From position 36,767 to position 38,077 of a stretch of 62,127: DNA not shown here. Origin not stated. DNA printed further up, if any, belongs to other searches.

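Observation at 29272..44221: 15-kb island: two Tat-exported Mo/W enzymes bracketing surface thiol/sulfur-transfer fusion proteins, with one chaperone, one polyferredoxin and an Lrp regulator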

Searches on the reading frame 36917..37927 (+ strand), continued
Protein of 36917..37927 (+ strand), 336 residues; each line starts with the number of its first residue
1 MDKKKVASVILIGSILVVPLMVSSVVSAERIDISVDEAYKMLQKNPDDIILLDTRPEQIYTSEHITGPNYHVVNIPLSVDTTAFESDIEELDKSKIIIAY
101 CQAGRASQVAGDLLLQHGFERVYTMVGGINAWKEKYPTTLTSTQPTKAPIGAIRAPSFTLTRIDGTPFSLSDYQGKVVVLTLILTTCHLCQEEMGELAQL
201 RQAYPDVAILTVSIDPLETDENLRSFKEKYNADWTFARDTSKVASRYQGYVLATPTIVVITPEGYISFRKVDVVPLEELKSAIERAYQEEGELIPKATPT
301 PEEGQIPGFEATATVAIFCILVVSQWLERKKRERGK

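Call 23: find_encoding_contigs(protein=P0018, flank=10000, max_places=1)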
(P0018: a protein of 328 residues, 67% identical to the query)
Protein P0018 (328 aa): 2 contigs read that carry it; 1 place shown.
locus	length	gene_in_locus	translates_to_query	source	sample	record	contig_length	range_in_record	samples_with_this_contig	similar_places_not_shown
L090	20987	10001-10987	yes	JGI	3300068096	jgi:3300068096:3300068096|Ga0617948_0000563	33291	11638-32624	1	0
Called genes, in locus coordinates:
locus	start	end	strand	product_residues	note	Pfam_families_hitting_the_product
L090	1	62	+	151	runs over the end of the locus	PF02666:PS_Dcarbxylase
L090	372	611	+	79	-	-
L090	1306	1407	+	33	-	-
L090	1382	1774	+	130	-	-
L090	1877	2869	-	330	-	PF03916:NrfD, PF04976:DmsC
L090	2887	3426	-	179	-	PF14697:Fer4_21 (faint), PF13237:Fer4_10 (weak), PF13247:Fer4_11, PF12838:Fer4_7 (weak), PF13187:Fer4_9 (weak), PF12797:Fer4_2 (weak), PF00037:Fer4, PF12837:Fer4_6 (weak)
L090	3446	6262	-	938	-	PF04879:Molybdop_Fe4S4, PF00384:Molybdopterin, PF01568:Molydop_binding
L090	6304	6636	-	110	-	-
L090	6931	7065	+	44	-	-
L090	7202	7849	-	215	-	-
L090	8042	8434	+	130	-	-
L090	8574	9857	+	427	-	PF08534:Redoxin, PF00578:AhpC-TSA, PF13098:Thioredoxin_2 (weak), PF13905:Thioredoxin_8, PF02683:DsbD_TM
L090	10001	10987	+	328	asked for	PF00581:Rhodanese, PF00578:AhpC-TSA, PF02630:SCO1-SenC (weak), PF08534:Redoxin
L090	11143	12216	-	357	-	PF01924:HypD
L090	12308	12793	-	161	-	PF01750:HycI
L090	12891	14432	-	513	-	PF27537:HoxH (weak), PF00374:NiFeSe_Hases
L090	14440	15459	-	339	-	PF01058:Oxidored_q6, PF14720:NiFe_hyd_SSU_C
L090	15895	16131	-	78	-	PF01455:HupF_HypC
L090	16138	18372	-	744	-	PF00708:Acylphosphatase, PF07503:zf-HYPF, PF01300:Sua5_yciO_yrdC, PF17788:HypF_C, PF00814:TsaD (faint), PF22521:HypF_C_2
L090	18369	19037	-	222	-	PF02613:Nitrate_red_del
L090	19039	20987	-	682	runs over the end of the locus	PF00037:Fer4, PF12838:Fer4_7, PF13187:Fer4_9, PF13237:Fer4_10 (weak), PF14697:Fer4_21 (weak), PF02662:FlpD, PF13187:Fer4_9 (weak), PF13237:Fer4_10, +8 more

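Call 24: find_encoding_contigs(protein=P0027, flank=10000, max_places=1)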
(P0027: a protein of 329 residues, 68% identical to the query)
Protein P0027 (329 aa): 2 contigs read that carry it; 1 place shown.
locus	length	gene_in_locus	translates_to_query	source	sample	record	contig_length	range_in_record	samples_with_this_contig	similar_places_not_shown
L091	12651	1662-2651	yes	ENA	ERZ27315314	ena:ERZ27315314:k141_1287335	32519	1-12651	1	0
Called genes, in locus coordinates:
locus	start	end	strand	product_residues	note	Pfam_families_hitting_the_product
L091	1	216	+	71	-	?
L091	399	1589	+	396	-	PF00578:AhpC-TSA, PF08534:Redoxin, PF02630:SCO1-SenC (weak), PF13905:Thioredoxin_8, PF02683:DsbD_TM, PF13386:DsbD_2 (weak)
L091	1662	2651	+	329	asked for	PF00581:Rhodanese, PF00578:AhpC-TSA, PF02630:SCO1-SenC (weak), PF08534:Redoxin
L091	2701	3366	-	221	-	PF02613:Nitrate_red_del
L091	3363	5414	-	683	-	PF13187:Fer4_9, PF13237:Fer4_10 (weak), PF00037:Fer4, PF14697:Fer4_21 (weak), PF02662:FlpD, PF00037:Fer4 (weak), PF13187:Fer4_9 (weak), PF13237:Fer4_10, +10 more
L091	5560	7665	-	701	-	PF17207:MCM_OB, PF00493:MCM, PF07728:AAA_5 (weak), PF01078:Mg_chelatase (weak), PF17855:MCM_lid, PF21120:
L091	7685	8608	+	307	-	PF00702:Hydrolase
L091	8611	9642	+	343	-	PF00586:AIRS, PF02769:AIRS_C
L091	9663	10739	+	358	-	PF04055:Radical_SAM, PF19288:CofH_C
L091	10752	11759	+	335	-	PF08068:DKCLD, PF01509:TruB_N, PF21238:Pus10_C (weak), PF16198:TruB_C_2, PF01472:PUA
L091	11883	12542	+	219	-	PF00416:Ribosomal_S13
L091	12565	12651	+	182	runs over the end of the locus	PF01479:S4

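Call 25: find_encoding_contigs(protein=P0038, flank=10000, max_places=1)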
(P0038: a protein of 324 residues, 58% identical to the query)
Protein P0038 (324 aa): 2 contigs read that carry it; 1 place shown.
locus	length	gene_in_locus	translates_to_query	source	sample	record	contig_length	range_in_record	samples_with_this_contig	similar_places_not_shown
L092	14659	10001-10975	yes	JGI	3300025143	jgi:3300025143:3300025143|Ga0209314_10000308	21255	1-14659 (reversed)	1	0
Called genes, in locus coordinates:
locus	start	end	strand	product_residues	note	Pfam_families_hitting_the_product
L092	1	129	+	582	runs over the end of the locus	PF02310:B12-binding, PF04055:Radical_SAM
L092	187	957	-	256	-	PF00902:TatC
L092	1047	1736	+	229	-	PF00902:TatC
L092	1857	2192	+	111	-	PF02416:TatA_B_E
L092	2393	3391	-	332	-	PF03916:NrfD, PF04976:DmsC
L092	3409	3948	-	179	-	PF12797:Fer4_2 (faint), PF12838:Fer4_7 (weak), PF13237:Fer4_10 (weak), PF13247:Fer4_11, PF12838:Fer4_7 (weak), PF25160:LdpA_Fe-S-bd (weak), PF00037:Fer4, PF12837:Fer4_6 (weak), +3 more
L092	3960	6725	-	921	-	PF04879:Molybdop_Fe4S4, PF00384:Molybdopterin, PF01568:Molydop_binding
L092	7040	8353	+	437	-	PF00578:AhpC-TSA, PF08534:Redoxin, PF13098:Thioredoxin_2 (weak), PF13905:Thioredoxin_8, PF02683:DsbD_TM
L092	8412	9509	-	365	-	PF01406:tRNA-synt_1e, PF00133:tRNA-synt_1, PF09334:tRNA-synt_1g, PF09190:DALR_2, PF23493:CysS_C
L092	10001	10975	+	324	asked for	PF00581:Rhodanese, PF00578:AhpC-TSA, PF02630:SCO1-SenC (weak), PF08534:Redoxin, PF13098:Thioredoxin_2 (weak), PF13905:Thioredoxin_8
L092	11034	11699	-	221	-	PF02613:Nitrate_red_del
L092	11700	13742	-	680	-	PF00037:Fer4, PF12797:Fer4_2 (weak), PF13187:Fer4_9 (weak), PF13237:Fer4_10, PF14697:Fer4_21, PF25160:LdpA_Fe-S-bd (weak), PF02662:FlpD, PF00037:Fer4 (weak), +8 more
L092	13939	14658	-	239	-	?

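Call 29: find_related_loci(query=A1, collection=metagenome_contigs, flank=10000)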
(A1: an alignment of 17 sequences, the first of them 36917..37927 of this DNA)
Query A1 (336 aa) in metagenome_contigs; peptide patterns used: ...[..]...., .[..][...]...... (x = any residue, [..] = any of these).
599 stretches matched a pattern (row limit reached: there are more); 456 encode a relative of the query (tblastn E <= 1e-3); the best 80 are kept; 80 distinct loci.
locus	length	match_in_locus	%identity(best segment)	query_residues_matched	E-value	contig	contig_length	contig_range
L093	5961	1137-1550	74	151-288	3e-63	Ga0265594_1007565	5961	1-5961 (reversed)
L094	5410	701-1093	41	154-284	4e-25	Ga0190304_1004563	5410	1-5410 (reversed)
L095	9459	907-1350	35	140-288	8e-24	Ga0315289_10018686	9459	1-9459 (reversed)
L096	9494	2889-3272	40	155-284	3e-23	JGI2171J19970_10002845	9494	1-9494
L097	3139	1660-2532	28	27-287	3e-22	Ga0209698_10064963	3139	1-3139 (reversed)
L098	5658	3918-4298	40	144-268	3e-22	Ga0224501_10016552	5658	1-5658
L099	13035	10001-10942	27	9-285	4e-22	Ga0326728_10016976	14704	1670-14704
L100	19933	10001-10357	36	155-273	1e-19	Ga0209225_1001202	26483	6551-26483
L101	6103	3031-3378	34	155-271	2e-16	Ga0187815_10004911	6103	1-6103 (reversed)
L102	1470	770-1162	32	135-271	2e-15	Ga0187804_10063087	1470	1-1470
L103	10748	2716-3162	31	133-285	8e-15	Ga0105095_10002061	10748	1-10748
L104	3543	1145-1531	31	155-285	2e-14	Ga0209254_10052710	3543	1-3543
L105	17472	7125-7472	38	155-271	3e-14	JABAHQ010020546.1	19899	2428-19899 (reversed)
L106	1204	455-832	35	149-269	1e-14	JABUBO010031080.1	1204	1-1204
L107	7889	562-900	37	155-266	3e-14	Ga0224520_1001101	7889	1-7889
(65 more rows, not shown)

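Call 36: find_encoding_contigs(protein=P0063, flank=10000, max_places=1)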
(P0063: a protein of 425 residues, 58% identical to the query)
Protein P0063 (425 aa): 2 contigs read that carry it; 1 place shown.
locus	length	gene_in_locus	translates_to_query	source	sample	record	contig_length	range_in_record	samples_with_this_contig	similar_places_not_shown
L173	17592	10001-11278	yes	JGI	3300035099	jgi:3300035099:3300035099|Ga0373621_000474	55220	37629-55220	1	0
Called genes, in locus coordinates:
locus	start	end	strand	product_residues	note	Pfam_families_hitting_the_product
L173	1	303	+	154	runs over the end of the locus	PF01750:HycI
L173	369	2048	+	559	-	PF02310:B12-binding, PF04055:Radical_SAM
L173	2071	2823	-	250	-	PF00902:TatC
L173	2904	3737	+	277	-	PF00902:TatC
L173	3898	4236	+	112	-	PF02416:TatA_B_E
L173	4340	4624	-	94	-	-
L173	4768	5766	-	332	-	PF03916:NrfD, PF04976:DmsC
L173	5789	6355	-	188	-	PF12797:Fer4_2 (faint), PF13187:Fer4_9 (faint), PF12838:Fer4_7 (weak), PF13247:Fer4_11 (weak), PF25160:LdpA_Fe-S-bd (weak), PF12838:Fer4_7 (weak), PF00037:Fer4, PF12837:Fer4_6 (weak), +3 more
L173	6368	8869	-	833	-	PF00384:Molybdopterin, PF01568:Molydop_binding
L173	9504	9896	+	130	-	-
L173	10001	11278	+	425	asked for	PF08534:Redoxin, PF00578:AhpC-TSA, PF02630:SCO1-SenC (weak), PF13098:Thioredoxin_2, PF13905:Thioredoxin_8, PF02683:DsbD_TM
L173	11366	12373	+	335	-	PF00581:Rhodanese, PF00578:AhpC-TSA, PF08534:Redoxin, PF02630:SCO1-SenC (weak), PF13905:Thioredoxin_8 (faint)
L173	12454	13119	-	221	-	PF02613:Nitrate_red_del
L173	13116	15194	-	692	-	PF00037:Fer4, PF12838:Fer4_7, PF13187:Fer4_9 (weak), PF13237:Fer4_10 (weak), PF14697:Fer4_21 (weak), PF02662:FlpD, PF12838:Fer4_7 (weak), PF13237:Fer4_10, +9 more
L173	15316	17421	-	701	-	PF17207:MCM_OB, PF00493:MCM, PF07728:AAA_5 (weak), PF01078:Mg_chelatase (weak), PF17855:MCM_lid, PF21120:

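Call 37: find_encoding_contigs(protein=P0045, flank=10000, max_places=1)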
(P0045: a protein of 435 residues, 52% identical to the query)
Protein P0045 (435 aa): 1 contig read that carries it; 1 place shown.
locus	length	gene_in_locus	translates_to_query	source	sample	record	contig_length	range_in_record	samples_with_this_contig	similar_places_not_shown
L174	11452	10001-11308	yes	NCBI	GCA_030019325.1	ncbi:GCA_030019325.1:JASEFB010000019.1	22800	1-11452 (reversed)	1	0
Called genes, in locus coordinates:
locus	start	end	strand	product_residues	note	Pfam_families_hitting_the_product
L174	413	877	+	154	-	PF01750:HycI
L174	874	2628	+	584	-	PF02310:B12-binding, PF04055:Radical_SAM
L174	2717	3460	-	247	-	PF00902:TatC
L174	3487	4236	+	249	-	PF00902:TatC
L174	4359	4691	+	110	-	PF02416:TatA_B_E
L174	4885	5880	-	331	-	PF03916:NrfD, PF04976:DmsC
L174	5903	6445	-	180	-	PF13187:Fer4_9 (faint), PF12838:Fer4_7 (weak), PF13237:Fer4_10 (weak), PF13247:Fer4_11, PF12838:Fer4_7 (weak), PF12797:Fer4_2 (weak), PF00037:Fer4, PF12837:Fer4_6 (weak), +3 more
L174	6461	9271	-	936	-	PF04879:Molybdop_Fe4S4, PF00384:Molybdopterin, PF01568:Molydop_binding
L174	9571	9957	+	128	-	-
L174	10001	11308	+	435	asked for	PF00578:AhpC-TSA, PF02630:SCO1-SenC (weak), PF08534:Redoxin, PF13098:Thioredoxin_2 (weak), PF13905:Thioredoxin_8, PF02683:DsbD_TM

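Call 38: find_encoding_contigs(protein=P0051, flank=10000, max_places=1)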
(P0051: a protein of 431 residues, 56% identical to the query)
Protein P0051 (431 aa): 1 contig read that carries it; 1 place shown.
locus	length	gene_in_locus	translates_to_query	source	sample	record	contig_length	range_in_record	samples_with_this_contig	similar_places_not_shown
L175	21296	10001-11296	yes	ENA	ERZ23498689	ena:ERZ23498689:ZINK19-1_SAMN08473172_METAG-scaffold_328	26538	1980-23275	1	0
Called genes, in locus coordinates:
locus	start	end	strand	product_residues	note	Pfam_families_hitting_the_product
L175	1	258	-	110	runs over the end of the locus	PF09845:OapC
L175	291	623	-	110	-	PF09846:OapB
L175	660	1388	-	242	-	PF01926:MMR_HSR1, PF02421:FeoB_N (faint), PF00009:GTP_EFTU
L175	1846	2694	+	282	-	PF01163:RIO1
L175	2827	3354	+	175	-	PF00013:KH_1 (faint), PF21800:KH_KRR1_2nd (weak), PF22891:KH_PNO1_2nd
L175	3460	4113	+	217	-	PF01135:PCMT, PF00398:RrnaAD (weak), PF08704:GCD14 (weak), PF01269:Fibrillarin, PF01189:Methyltr_RsmB-F (weak), PF13847:Methyltransf_31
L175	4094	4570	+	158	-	PF02666:PS_Dcarbxylase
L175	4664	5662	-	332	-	PF04976:DmsC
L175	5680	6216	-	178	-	PF12838:Fer4_7 (weak), PF13247:Fer4_11, PF14697:Fer4_21 (weak), PF12838:Fer4_7 (weak), PF25160:LdpA_Fe-S-bd (weak), PF12797:Fer4_2 (weak), PF00037:Fer4, PF12837:Fer4_6 (weak), +3 more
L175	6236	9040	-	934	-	PF04879:Molybdop_Fe4S4, PF00384:Molybdopterin, PF01568:Molydop_binding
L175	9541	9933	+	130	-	-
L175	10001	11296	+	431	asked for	PF00578:AhpC-TSA, PF08534:Redoxin, PF13905:Thioredoxin_8, PF02683:DsbD_TM (weak)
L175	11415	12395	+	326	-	PF00581:Rhodanese, PF00578:AhpC-TSA, PF08534:Redoxin, PF13905:Thioredoxin_8 (weak)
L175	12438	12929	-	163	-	PF13187:Fer4_9 (weak), PF13247:Fer4_11, PF12838:Fer4_7, PF13187:Fer4_9 (weak), PF13237:Fer4_10 (weak), PF00037:Fer4, PF12797:Fer4_2, PF12837:Fer4_6, +5 more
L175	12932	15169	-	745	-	PF04879:Molybdop_Fe4S4, PF00384:Molybdopterin, PF01568:Molydop_binding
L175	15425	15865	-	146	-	PF13404:HTH_AsnC-type, PF13412:HTH_24, PF01037:AsnC_trans_reg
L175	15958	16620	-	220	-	PF02613:Nitrate_red_del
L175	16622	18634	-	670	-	PF00037:Fer4 (weak), PF13187:Fer4_9 (weak), PF13237:Fer4_10 (weak), PF14697:Fer4_21 (weak), PF02662:FlpD, PF12838:Fer4_7 (weak), PF13187:Fer4_9 (weak), PF13237:Fer4_10, +7 more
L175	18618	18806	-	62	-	-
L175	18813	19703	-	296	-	PF01379:Porphobil_deam, PF03900:Porphobil_deamC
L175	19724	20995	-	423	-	PF00202:Aminotran_3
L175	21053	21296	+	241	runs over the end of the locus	PF00590:TP_methylase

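Call 60: find_encoding_contigs(protein=P0016, flank=10000, max_places=2)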
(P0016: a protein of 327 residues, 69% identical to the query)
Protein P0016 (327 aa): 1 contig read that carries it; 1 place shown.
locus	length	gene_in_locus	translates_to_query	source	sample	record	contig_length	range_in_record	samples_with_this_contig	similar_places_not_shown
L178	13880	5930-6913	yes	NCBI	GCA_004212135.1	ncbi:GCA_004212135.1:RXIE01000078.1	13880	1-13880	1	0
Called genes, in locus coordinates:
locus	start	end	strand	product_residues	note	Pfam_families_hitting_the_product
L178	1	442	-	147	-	PF04976:DmsC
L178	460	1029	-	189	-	PF12797:Fer4_2 (faint), PF13187:Fer4_9 (faint), PF12838:Fer4_7 (weak), PF13247:Fer4_11, PF25160:LdpA_Fe-S-bd (weak), PF12838:Fer4_7 (weak), PF00037:Fer4, PF12837:Fer4_6 (weak), +3 more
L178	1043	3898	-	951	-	PF04879:Molybdop_Fe4S4, PF00384:Molybdopterin, PF01568:Molydop_binding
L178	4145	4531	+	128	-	-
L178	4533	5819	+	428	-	PF00578:AhpC-TSA, PF02630:SCO1-SenC, PF08534:Redoxin, PF13098:Thioredoxin_2, PF13905:Thioredoxin_8, PF02683:DsbD_TM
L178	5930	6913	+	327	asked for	PF00581:Rhodanese, PF00578:AhpC-TSA, PF02630:SCO1-SenC (weak), PF08534:Redoxin, PF13905:Thioredoxin_8 (weak)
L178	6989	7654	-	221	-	PF02613:Nitrate_red_del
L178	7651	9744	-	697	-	PF00037:Fer4 (weak), PF13237:Fer4_10 (weak), PF14697:Fer4_21, PF12838:Fer4_7 (weak), PF13187:Fer4_9 (weak), PF00037:Fer4 (weak), PF02662:FlpD, PF13237:Fer4_10, +12 more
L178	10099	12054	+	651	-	PF08004:DUF1699 (faint), PF04151:PPC (weak)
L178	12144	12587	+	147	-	-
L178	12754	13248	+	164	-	-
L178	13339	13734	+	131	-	-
